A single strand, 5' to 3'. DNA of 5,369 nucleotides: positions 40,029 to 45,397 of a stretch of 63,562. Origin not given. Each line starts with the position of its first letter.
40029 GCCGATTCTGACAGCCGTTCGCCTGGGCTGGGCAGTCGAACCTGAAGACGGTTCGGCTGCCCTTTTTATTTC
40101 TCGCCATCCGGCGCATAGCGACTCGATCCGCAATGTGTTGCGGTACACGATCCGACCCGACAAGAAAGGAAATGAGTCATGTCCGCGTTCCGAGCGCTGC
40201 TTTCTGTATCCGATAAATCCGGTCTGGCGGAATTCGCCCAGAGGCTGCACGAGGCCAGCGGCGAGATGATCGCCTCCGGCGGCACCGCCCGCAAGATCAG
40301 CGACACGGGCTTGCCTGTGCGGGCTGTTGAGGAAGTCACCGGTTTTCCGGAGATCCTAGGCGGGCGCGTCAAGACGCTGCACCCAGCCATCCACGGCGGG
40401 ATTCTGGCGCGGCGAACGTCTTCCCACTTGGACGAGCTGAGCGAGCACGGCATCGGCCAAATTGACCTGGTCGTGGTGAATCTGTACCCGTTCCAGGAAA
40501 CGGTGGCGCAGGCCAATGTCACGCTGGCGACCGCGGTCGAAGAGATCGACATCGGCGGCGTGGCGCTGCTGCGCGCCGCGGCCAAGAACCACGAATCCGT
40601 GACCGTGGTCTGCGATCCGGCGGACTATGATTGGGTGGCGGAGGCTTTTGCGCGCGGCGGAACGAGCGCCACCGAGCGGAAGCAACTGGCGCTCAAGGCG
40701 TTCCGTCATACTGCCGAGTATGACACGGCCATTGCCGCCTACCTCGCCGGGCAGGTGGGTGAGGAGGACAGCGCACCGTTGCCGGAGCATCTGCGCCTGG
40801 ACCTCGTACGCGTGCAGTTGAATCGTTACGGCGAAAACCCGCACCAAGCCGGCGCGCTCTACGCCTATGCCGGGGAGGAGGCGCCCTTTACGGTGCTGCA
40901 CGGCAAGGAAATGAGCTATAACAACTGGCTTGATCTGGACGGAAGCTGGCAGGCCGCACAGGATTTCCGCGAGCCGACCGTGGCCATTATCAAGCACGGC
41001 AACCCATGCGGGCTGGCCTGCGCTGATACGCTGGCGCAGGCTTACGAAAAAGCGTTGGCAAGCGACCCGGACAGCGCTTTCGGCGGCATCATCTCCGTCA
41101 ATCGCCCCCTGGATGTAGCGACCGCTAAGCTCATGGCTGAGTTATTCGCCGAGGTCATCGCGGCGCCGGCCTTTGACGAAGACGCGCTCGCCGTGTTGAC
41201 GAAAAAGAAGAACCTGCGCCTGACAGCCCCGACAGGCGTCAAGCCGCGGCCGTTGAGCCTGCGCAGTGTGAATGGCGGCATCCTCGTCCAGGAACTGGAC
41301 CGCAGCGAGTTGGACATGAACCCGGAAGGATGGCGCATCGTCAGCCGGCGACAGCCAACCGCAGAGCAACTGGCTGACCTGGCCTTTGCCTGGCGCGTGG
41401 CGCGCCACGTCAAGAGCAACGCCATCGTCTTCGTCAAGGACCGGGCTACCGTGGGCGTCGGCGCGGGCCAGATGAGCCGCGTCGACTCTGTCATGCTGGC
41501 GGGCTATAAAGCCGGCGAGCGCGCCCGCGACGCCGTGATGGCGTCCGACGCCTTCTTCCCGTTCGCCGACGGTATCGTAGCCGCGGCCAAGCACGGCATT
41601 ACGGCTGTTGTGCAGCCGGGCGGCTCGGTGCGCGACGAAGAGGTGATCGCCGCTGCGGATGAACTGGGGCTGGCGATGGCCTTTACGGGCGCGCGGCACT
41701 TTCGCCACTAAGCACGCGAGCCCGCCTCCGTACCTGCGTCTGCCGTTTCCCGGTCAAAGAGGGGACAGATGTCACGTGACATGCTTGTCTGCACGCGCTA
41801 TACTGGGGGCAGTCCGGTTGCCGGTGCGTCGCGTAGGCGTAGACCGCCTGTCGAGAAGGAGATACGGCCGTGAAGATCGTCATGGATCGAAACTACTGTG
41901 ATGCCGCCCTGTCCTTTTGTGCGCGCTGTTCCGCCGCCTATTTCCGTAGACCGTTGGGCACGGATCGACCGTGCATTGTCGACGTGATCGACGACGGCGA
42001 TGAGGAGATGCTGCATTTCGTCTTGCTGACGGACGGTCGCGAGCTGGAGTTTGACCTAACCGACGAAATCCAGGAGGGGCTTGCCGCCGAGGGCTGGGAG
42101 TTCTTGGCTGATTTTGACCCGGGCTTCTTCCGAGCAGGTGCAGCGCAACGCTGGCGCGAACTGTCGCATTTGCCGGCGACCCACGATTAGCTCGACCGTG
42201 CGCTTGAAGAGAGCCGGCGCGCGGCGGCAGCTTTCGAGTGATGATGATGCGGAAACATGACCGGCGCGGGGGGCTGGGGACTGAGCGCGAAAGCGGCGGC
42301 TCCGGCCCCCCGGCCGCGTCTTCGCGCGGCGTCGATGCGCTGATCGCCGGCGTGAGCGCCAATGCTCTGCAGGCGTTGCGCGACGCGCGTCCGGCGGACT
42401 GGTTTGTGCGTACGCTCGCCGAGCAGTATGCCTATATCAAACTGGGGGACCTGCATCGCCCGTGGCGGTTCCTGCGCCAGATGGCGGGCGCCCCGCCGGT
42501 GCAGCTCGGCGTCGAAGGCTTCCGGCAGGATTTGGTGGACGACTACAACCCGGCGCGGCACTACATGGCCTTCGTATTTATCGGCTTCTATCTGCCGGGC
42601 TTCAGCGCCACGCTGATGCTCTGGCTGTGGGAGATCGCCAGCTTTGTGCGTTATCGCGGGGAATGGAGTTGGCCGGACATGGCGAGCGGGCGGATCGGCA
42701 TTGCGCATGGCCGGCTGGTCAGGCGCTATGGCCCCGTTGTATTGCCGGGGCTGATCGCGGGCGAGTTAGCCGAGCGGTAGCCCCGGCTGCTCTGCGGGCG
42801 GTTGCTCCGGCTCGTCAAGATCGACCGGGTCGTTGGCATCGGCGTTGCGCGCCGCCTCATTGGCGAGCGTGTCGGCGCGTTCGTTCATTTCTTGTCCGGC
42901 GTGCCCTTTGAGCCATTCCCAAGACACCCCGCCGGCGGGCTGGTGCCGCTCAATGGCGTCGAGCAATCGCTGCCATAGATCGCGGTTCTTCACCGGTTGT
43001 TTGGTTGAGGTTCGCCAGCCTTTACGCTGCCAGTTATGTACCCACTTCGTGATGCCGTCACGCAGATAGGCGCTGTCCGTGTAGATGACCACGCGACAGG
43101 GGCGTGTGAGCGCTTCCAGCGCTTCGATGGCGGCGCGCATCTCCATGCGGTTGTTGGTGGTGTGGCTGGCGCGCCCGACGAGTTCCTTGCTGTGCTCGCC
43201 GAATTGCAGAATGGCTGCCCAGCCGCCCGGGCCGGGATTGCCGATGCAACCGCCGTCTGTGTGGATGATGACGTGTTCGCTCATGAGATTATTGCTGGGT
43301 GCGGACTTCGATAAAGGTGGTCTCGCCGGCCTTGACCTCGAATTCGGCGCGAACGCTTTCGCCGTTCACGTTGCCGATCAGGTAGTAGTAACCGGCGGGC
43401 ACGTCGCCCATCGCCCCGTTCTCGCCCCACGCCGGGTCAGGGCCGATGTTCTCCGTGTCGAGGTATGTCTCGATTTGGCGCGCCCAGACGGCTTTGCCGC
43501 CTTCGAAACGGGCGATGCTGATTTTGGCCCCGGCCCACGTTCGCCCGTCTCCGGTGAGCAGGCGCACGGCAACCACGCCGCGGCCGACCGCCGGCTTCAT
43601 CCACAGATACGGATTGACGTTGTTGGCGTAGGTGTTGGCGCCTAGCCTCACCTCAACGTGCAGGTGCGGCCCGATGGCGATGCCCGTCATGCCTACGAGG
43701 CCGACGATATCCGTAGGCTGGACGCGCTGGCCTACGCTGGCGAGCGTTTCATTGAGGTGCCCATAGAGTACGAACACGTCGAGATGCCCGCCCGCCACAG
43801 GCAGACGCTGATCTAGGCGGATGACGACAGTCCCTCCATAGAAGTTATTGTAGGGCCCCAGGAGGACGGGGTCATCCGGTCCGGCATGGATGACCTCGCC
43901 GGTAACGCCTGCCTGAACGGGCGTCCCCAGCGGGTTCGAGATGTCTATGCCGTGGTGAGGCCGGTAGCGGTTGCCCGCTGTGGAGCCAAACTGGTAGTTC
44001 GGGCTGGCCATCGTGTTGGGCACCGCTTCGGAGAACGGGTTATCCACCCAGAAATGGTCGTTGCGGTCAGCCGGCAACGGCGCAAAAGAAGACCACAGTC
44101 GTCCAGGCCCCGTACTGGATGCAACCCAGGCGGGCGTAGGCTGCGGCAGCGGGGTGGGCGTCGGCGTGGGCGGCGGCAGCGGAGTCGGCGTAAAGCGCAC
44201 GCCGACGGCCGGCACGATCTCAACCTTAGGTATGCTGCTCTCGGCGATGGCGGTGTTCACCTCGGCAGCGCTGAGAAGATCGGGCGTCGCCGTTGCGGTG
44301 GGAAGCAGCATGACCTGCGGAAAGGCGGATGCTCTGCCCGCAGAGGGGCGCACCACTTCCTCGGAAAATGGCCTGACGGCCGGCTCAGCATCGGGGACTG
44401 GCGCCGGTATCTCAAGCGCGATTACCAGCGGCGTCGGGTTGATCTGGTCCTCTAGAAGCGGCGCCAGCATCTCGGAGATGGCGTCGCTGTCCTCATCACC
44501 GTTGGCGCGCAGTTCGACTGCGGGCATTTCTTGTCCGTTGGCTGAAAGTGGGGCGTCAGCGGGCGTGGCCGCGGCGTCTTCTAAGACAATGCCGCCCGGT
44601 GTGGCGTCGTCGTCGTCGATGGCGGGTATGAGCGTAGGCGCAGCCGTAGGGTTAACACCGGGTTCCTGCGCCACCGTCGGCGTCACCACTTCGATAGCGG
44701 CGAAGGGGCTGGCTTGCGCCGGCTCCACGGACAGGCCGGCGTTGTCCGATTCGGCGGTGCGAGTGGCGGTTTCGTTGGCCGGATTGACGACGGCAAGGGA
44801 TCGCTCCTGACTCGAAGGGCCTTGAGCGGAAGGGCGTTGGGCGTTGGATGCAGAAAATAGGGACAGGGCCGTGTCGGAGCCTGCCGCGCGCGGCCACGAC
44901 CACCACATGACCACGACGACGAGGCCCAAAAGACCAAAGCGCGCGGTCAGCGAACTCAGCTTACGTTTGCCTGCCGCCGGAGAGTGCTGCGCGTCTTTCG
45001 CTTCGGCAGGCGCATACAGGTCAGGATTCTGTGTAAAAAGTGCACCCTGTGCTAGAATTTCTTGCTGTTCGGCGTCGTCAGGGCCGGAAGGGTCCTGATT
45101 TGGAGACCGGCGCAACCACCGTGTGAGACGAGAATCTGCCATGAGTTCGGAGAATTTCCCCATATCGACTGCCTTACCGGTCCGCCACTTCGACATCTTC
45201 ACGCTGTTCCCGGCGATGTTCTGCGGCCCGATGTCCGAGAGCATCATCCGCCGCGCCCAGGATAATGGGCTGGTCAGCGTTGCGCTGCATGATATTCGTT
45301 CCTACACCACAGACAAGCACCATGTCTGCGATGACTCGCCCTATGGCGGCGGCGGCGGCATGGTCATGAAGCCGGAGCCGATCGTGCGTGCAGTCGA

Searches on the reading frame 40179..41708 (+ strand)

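Call 69: search_protein_families(library=pfam, proteins=[window:40179-41708:+], max_evalue=0.00001)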
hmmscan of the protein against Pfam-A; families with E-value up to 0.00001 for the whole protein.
window:40179-41708:+ (510 aa): 2 families
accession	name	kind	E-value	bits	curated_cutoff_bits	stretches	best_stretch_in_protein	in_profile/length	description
PF01808.24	AICARFT_IMPCHas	-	2.9e-115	385.5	25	1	134-443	1-310/311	AICARFT/IMPCHase bienzyme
PF02142.27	MGS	-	1.6e-21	76.6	24.1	1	15-128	1-93/94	MGS-like domain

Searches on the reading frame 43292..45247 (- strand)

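Call 69: search_protein_families(library=pfam, proteins=[window:43292-45247:-], max_evalue=0.00001)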
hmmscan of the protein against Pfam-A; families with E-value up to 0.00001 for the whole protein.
window:43292-45247:- (652 aa): 1 family
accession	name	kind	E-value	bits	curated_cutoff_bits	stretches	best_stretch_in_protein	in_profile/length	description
PF01551.29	Peptidase_M23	-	6.2e-17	62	28.7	1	430-537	2-91/96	Peptidase family M23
